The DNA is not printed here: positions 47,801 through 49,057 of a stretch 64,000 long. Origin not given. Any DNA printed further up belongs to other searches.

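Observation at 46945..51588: GC-rich, translationally coupled five-gene operon: three paralogous extended-SDR epimerase/dehydratase genes interleaved with a PAP2 (SMS/IPC-synthase-like) membrane protein and a CPBP intramembrane protease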

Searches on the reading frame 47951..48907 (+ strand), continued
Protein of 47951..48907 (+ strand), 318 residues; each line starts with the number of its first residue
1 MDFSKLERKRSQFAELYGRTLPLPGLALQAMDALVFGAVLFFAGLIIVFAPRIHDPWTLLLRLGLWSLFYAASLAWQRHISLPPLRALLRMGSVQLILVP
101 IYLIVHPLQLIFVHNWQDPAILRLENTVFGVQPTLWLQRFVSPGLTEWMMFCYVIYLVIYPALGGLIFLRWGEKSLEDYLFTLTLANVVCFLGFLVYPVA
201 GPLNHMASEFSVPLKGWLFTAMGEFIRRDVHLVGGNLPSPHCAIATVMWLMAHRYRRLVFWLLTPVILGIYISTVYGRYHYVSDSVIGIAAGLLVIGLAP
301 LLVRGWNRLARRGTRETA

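Call 48: search_protein_families(library=ncbifam, proteins=[L025:8113-9105:+, L053:8037-9083:+, L047:8033-9031:+, L038:8245-9246:+, L014:8226-9218:+, L038:10912-11892:+, L032:7388-8416:+, L035:1445-2458:+], max_evalue=1e-15)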
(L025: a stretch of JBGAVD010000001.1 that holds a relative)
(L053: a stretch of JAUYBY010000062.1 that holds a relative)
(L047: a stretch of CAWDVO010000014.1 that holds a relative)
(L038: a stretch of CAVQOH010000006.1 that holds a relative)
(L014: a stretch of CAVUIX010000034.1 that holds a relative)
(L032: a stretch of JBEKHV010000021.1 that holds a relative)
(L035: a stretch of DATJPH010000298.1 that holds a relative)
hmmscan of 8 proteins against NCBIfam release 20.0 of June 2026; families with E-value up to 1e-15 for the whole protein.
L025:8113-9105:+ (330 aa): 6 families
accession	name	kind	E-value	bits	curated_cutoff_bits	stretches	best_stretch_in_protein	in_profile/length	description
TIGR03466.1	HpnA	hypoth_equivalog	9.7e-78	261.3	367.65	1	1-327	1-325/327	hopanoid-associated sugar epimerase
NF052578.1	StrlDmthSdmBMthl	equivalog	7.5e-46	157.4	600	1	1-327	1-326/328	sterol demethylase protein SdmB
NF042423.1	oxyalk_red_Shew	equivalog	8.8e-29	100.6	580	1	3-265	11-274/331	2-alkyl-3-oxoalkanoate reductase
NF042422.1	oxyalk_red_OleD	equivalog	4.8e-26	91.9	580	1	1-265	1-267/329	2-alkyl-3-oxoalkanoate reductase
TIGR04180.1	EDH_00030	hypoth_equivalog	1.1e-22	80.5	475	1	3-220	1-227/297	NAD-dependent 4,6-dehydratase LegB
TIGR01181.1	dTDP_gluc_dehyt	equivalog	6.9e-16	58.2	365.1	0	3-238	2-250/321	dTDP-glucose 4,6-dehydratase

L053:8037-9083:+ (348 aa): 8 families
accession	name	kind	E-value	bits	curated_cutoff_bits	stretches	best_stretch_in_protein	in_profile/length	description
TIGR03466.1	HpnA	hypoth_equivalog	1.2e-73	247.8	367.65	1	2-328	2-324/327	hopanoid-associated sugar epimerase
NF052578.1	StrlDmthSdmBMthl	equivalog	2.1e-47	162.5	600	1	1-328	1-325/328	sterol demethylase protein SdmB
NF042423.1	oxyalk_red_Shew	equivalog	3.5e-28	98.6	580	1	3-311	11-320/331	2-alkyl-3-oxoalkanoate reductase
NF042422.1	oxyalk_red_OleD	equivalog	1.3e-26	93.8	580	1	1-319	1-322/329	2-alkyl-3-oxoalkanoate reductase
TIGR04180.1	EDH_00030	hypoth_equivalog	6.7e-25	87.8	475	1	3-253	1-259/297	NAD-dependent 4,6-dehydratase LegB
TIGR01181.1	dTDP_gluc_dehyt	equivalog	8.9e-19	67.7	365.1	1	3-273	2-264/321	dTDP-glucose 4,6-dehydratase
TIGR01746.1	Thioester-redct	subfamily_domain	4e-18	65.8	213.35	1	3-249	2-280/371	thioester reductase domain-containing protein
TIGR01179.1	galE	equivalog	4.6e-17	61.8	262.3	1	3-164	2-170/332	UDP-glucose 4-epimerase GalE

L047:8033-9031:+ (332 aa): 7 families
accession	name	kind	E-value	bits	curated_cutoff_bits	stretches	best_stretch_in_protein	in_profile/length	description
TIGR03466.1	HpnA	hypoth_equivalog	4.4e-74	249.3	367.65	1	1-327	1-324/327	hopanoid-associated sugar epimerase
NF052578.1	StrlDmthSdmBMthl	equivalog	9.1e-39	134.1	600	1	1-327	1-325/328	sterol demethylase protein SdmB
NF042423.1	oxyalk_red_Shew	equivalog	1.3e-27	96.8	580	1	3-222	11-223/331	2-alkyl-3-oxoalkanoate reductase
NF042422.1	oxyalk_red_OleD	equivalog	1e-26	94.1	580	1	1-227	1-222/329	2-alkyl-3-oxoalkanoate reductase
TIGR04180.1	EDH_00030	hypoth_equivalog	6e-21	74.8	475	1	4-224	2-229/297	NAD-dependent 4,6-dehydratase LegB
NF058621.1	DiazavRedAvaA7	equivalog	7.9e-19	68.4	400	1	2-265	2-264/304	3-diazoavenalumate denitrifying reductase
TIGR01179.1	galE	equivalog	7e-17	61.2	262.3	0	4-148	3-153/332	UDP-glucose 4-epimerase GalE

L038:8245-9246:+ (333 aa): 9 families
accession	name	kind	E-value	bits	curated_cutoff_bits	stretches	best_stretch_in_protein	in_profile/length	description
TIGR03466.1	HpnA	hypoth_equivalog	3.9e-68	229.8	367.65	1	3-328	2-325/327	hopanoid-associated sugar epimerase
NF052578.1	StrlDmthSdmBMthl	equivalog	5.1e-39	134.9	600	1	5-330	4-328/328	sterol demethylase protein SdmB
TIGR04180.1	EDH_00030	hypoth_equivalog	1.2e-31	109.9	475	1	4-251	1-258/297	NAD-dependent 4,6-dehydratase LegB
NF042423.1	oxyalk_red_Shew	equivalog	4.8e-31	108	580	1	2-284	9-294/331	2-alkyl-3-oxoalkanoate reductase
NF042422.1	oxyalk_red_OleD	equivalog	2.1e-25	89.8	580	1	3-270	2-271/329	2-alkyl-3-oxoalkanoate reductase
TIGR01179.1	galE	equivalog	2.7e-20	72.4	262.3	1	3-160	1-165/332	UDP-glucose 4-epimerase GalE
TIGR01746.1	Thioester-redct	subfamily_domain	9.6e-20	71.1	213.35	0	65-247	88-279/371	thioester reductase domain-containing protein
TIGR01181.1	dTDP_gluc_dehyt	equivalog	1.5e-17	63.7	365.1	1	4-239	2-250/321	dTDP-glucose 4,6-dehydratase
TIGR02197.1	heptose_epim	equivalog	3.2e-16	59.4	274.6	1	5-267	2-280/316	ADP-glyceromanno-heptose 6-epimerase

L014:8226-9218:+ (330 aa): 10 families
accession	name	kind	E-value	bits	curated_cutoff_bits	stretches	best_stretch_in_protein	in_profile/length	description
TIGR03466.1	HpnA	hypoth_equivalog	1.8e-77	260.4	367.65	1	2-325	3-323/327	hopanoid-associated sugar epimerase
NF052578.1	StrlDmthSdmBMthl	equivalog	4.3e-46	158.2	600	1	3-326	4-325/328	sterol demethylase protein SdmB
NF042422.1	oxyalk_red_OleD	equivalog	5.3e-31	108.2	580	1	1-321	2-326/329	2-alkyl-3-oxoalkanoate reductase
NF042423.1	oxyalk_red_Shew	equivalog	4e-29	101.7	580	1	1-221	10-223/331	2-alkyl-3-oxoalkanoate reductase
TIGR04180.1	EDH_00030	hypoth_equivalog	3e-22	79.1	475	1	2-229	1-235/297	NAD-dependent 4,6-dehydratase LegB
NF058621.1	DiazavRedAvaA7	equivalog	1.4e-17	64.3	400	1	1-221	2-221/304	3-diazoavenalumate denitrifying reductase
TIGR01181.1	dTDP_gluc_dehyt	equivalog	2e-17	63.2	365.1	1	2-236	2-248/321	dTDP-glucose 4,6-dehydratase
TIGR01746.1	Thioester-redct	subfamily_domain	2.8e-17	63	213.35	0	2-193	2-224/371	thioester reductase domain-containing protein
NF043036.1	ErythonDh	equivalog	1e-16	61.1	325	1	1-173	2-185/321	D-erythronate dehydrogenase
TIGR01179.1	galE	equivalog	5.5e-16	58.3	262.3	0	1-153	1-159/332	UDP-glucose 4-epimerase GalE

L038:10912-11892:+ (326 aa): 9 families
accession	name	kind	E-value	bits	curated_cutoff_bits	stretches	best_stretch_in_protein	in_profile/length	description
TIGR03466.1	HpnA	hypoth_equivalog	3.7e-37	127.9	367.65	1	1-324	1-325/327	hopanoid-associated sugar epimerase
NF042423.1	oxyalk_red_Shew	equivalog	4.6e-32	111.4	580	1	2-315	10-330/331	2-alkyl-3-oxoalkanoate reductase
NF042422.1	oxyalk_red_OleD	equivalog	2.9e-25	89.3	580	1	1-318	1-326/329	2-alkyl-3-oxoalkanoate reductase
TIGR01181.1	dTDP_gluc_dehyt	equivalog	1.1e-22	80.6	365.1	1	3-325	2-316/321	dTDP-glucose 4,6-dehydratase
TIGR01179.1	galE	equivalog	1.6e-20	73.2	262.3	1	3-168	2-178/332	UDP-glucose 4-epimerase GalE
NF043036.1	ErythonDh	equivalog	3e-19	69.4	325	1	1-149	1-160/321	D-erythronate dehydrogenase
NF052578.1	StrlDmthSdmBMthl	equivalog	9.2e-19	68.3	600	1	1-231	1-234/328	sterol demethylase protein SdmB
TIGR02197.1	heptose_epim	equivalog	1.6e-18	66.9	274.6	1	4-245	2-262/316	ADP-glyceromanno-heptose 6-epimerase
TIGR04180.1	EDH_00030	hypoth_equivalog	1.6e-18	66.8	475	1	4-239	2-252/297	NAD-dependent 4,6-dehydratase LegB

L032:7388-8416:+ (342 aa): 8 families
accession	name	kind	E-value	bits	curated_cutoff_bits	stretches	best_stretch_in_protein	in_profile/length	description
TIGR03466.1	HpnA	hypoth_equivalog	5.5e-45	153.7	367.65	1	1-324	1-325/327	hopanoid-associated sugar epimerase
NF042422.1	oxyalk_red_OleD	equivalog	1.3e-31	110.2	580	1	1-315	1-323/329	2-alkyl-3-oxoalkanoate reductase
NF042423.1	oxyalk_red_Shew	equivalog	3.7e-30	105.1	580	1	2-314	10-329/331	2-alkyl-3-oxoalkanoate reductase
NF052578.1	StrlDmthSdmBMthl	equivalog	1.9e-26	93.6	600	1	1-269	1-271/328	sterol demethylase protein SdmB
TIGR01181.1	dTDP_gluc_dehyt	equivalog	1.3e-20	73.7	365.1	1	2-325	1-316/321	dTDP-glucose 4,6-dehydratase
TIGR01179.1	galE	equivalog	1e-19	70.6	262.3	1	2-161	1-171/332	UDP-glucose 4-epimerase GalE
NF043036.1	ErythonDh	equivalog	1.6e-19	70.3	325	1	1-148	1-159/321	D-erythronate dehydrogenase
TIGR04180.1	EDH_00030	hypoth_equivalog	1.2e-18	67.3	475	1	3-245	1-258/297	NAD-dependent 4,6-dehydratase LegB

L035:1445-2458:+ (337 aa): 9 families
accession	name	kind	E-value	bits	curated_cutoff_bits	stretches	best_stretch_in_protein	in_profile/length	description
TIGR03466.1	HpnA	hypoth_equivalog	5.7e-48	163.5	367.65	1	12-336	1-326/327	hopanoid-associated sugar epimerase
NF042423.1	oxyalk_red_Shew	equivalog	4.2e-31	108.2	580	1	11-326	8-330/331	2-alkyl-3-oxoalkanoate reductase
NF042422.1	oxyalk_red_OleD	equivalog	3.1e-29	102.4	580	1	12-329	1-326/329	2-alkyl-3-oxoalkanoate reductase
TIGR01179.1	galE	equivalog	3.3e-26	91.9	262.3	1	13-173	1-172/332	UDP-glucose 4-epimerase GalE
NF052578.1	StrlDmthSdmBMthl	equivalog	1.8e-24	87.1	600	1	12-335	1-326/328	sterol demethylase protein SdmB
TIGR04180.1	EDH_00030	hypoth_equivalog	4.2e-24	85.1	475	1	14-255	1-257/297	NAD-dependent 4,6-dehydratase LegB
TIGR01181.1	dTDP_gluc_dehyt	equivalog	1.4e-22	80.2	365.1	1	13-336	1-316/321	dTDP-glucose 4,6-dehydratase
NF007956.0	PRK10675.1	subfamily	8e-18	64.7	394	0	12-158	1-158/338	UDP-glucose 4-epimerase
TIGR01746.1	Thioester-redct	subfamily_domain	4.3e-17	62.4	213.35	0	13-180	1-198/371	thioester reductase domain-containing protein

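Call 50: search_protein_families(library=pfam, proteins=[L078:8694-9461:+, L066:7999-8757:+, L075:276-983:-, L062:8310-9731:-, L058:12044-14410:-, L057:14591-15580:+, L058:6416-7003:-, L057:6988-7929:-], max_evalue=0.001)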
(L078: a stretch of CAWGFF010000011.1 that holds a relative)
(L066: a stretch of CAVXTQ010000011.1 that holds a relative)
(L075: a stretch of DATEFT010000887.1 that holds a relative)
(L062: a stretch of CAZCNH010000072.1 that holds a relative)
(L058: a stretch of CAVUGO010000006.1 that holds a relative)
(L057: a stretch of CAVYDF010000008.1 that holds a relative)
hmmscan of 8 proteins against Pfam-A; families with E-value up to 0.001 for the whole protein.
L078:8694-9461:+ (255 aa): 3 families
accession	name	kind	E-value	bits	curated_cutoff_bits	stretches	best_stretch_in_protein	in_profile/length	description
PF12710.13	HAD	-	1.4e-29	104.3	27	1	13-206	1-189/189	haloacid dehalogenase-like hydrolase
PF00702.32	Hydrolase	-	4.6e-08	34.1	26.4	1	13-209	4-191/191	haloacid dehalogenase-like hydrolase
PF08282.18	Hydrolase_3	-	6.7e-06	26.5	20.9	1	171-215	185-229/255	haloacid dehalogenase-like hydrolase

L066:7999-8757:+ (252 aa): 1 family
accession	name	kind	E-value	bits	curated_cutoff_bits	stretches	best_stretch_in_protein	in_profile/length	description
PF01066.26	CDP-OH_P_transf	-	2.6e-15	57.5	22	1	32-139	3-109/152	CDP-alcohol phosphatidyltransferase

L075:276-983:- (235 aa): 1 family
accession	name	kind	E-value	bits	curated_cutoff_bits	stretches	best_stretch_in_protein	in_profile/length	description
PF13398.12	Peptidase_M50B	-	2e-39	135.9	26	1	23-220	4-200/201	Peptidase M50B-like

L062:8310-9731:- (473 aa): 1 family
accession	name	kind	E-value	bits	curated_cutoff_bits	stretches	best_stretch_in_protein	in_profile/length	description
PF01425.27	Amidase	-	7.3e-111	371.8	27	1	24-453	1-444/445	Amidase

L058:12044-14410:- (788 aa): 3 families
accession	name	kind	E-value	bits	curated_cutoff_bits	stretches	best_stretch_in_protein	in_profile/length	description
PF04453.20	LptD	-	4.7e-16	59.5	22.4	1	334-685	14-360/384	LPS transport system D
PF19838.5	LptD_2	-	9.4e-11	41.5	22.5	1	216-288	7-83/464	LptD protein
PF06835.18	LptC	-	0.00087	19.4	21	0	91-145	118-173/175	Lipopolysaccharide-assembly, LptC-related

L057:14591-15580:+ (329 aa): 1 family
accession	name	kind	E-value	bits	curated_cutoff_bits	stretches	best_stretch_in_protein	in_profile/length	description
PF06271.18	RDD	-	9.3e-17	62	24.1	1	176-301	1-136/137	RDD family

L058:6416-7003:- (195 aa): 6 families
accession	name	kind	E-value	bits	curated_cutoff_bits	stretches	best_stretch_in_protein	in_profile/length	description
PF08534.16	Redoxin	-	4.1e-22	79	26.6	1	53-188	5-141/148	Redoxin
PF00578.27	AhpC-TSA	-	8.9e-22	77.8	26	1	54-176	5-123/124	AhpC/TSA family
PF13905.12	Thioredoxin_8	-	1.2e-08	35.6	27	1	74-174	1-94/94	Thioredoxin-like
PF00085.26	Thioredoxin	-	2e-07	31.4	23.5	1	74-113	18-56/103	Thioredoxin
PF00255.25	GSHPx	-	3.1e-05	23.9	27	1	58-116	5-62/108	Glutathione peroxidase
PF13098.12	Thioredoxin_2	-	0.00093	19.9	27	0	73-189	4-102/104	Thioredoxin-like domain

L057:6988-7929:- (313 aa): 1 family
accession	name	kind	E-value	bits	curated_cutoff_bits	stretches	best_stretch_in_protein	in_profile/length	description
PF02683.22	DsbD_TM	-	1.3e-13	51.2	27.1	2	30-125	4-95/219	Cytochrome C biogenesis protein transmembrane domain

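Call 55: search_protein_families(library=pfam, proteins=[L028:11687-12364:+, L028:14256-15449:+, L028:15373-15915:+, L028:15912-16493:+, L028:5281-8037:+, L028:16861-19182:+, L047:11707-13011:+, L050:5341-6987:+, L042:12084-13040:+, L022:10926-12974:+], max_evalue=0.001)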
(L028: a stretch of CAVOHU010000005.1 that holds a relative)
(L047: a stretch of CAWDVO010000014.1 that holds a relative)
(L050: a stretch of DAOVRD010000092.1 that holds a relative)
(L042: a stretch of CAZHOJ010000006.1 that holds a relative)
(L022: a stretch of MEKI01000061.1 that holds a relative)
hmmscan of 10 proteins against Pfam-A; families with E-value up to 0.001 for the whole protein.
L028:11687-12364:+ (225 aa): 1 family
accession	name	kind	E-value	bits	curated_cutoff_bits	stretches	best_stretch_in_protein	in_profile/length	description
PF11249.13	DUF3047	-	2.6e-31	109.1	27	1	46-220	2-197/198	Protein of unknown function (DUF3047)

L028:14256-15449:+ (397 aa): 1 family
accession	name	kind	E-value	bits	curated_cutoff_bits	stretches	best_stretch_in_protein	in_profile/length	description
PF03706.18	LPG_synthase_TM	-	2.1e-14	54.1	33.4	1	64-367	4-289/302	Lysylphosphatidylglycerol synthase TM region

L028:15373-15915:+ (180 aa): 1 family
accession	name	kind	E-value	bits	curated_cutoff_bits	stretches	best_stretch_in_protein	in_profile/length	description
PF09407.15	AbiEi_1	-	3.8e-26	92.4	22.2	1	32-128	45-141/142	AbiEi antitoxin C-terminal domain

L028:15912-16493:+ (193 aa): 1 family
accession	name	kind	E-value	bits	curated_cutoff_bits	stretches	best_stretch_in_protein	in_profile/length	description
PF08843.17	AbiEii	-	6.4e-18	66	22.5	1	30-150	1-127/238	Nucleotidyl transferase AbiEii toxin, Type IV TA system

L028:5281-8037:+ (918 aa): 5 families
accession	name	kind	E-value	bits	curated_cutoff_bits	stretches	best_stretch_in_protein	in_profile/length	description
PF00069.31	Pkinase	-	6.3e-49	167.2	31.7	1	79-335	1-252/263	Protein kinase domain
PF07714.23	PK_Tyr_Ser-Thr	-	1.3e-32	113.6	23.1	1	81-335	3-249/258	Protein tyrosine and serine/threonine kinase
PF01636.29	APH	-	2.7e-06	27.8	23.2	0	192-224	165-198/239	Phosphotransferase enzyme family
PF07676.18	PD40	-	3.4e-06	27.3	20.9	0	483-514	4-36/38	WD40-like Beta Propeller Repeat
PF03109.22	ABC1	-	3.2e-05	23.6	22.9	0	154-224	145-215/244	ABC1 atypical kinase-like domain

L028:16861-19182:+ (773 aa): 6 families
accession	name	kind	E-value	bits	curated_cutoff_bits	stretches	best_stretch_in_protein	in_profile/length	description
PF00122.25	E1-E2_ATPase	-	1.7e-57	194.3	28.1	1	258-436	2-180/181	E1-E2 ATPase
PF00702.32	Hydrolase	-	2.5e-36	126.3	26.4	1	453-670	1-191/191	haloacid dehalogenase-like hydrolase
PF00403.32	HMA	-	4.7e-19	69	24.8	1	33-91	3-61/62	Heavy-metal-associated domain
PF08282.18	Hydrolase_3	-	1.8e-07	31.6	20.9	1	644-702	197-255/255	haloacid dehalogenase-like hydrolase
PF12710.13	HAD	-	0.00072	20.5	27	0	585-666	82-188/189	haloacid dehalogenase-like hydrolase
PF19803.4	DUF6286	-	0.00086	20.2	35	1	36-89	34-87/108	Family of unknown function (DUF6286)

L047:11707-13011:+ (434 aa): 0 families

L050:5341-6987:+ (548 aa): 2 families
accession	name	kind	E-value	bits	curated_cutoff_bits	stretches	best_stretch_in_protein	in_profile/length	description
PF14378.12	PAP2_3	-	1.4e-19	71.1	27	1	365-529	27-187/190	PAP2 superfamily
PF01569.27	PAP2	-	7e-11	42.4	27.2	1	465-532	45-120/130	PAP2 superfamily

L042:12084-13040:+ (318 aa): 1 family
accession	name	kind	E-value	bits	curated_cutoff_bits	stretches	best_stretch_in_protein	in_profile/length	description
PF01040.23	UbiA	-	1.1e-07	31.9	34.2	1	62-288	24-240/250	UbiA prenyltransferase family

L022:10926-12974:+ (682 aa): 2 families
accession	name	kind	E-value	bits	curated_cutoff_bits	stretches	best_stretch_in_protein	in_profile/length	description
PF05170.20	AsmA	-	1.5e-28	100.4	29.8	2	21-160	6-140/607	AsmA family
PF05359.17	DUF748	-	1.2e-06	27.3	50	1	17-195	12-176/1037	Domain of Unknown Function (DUF748)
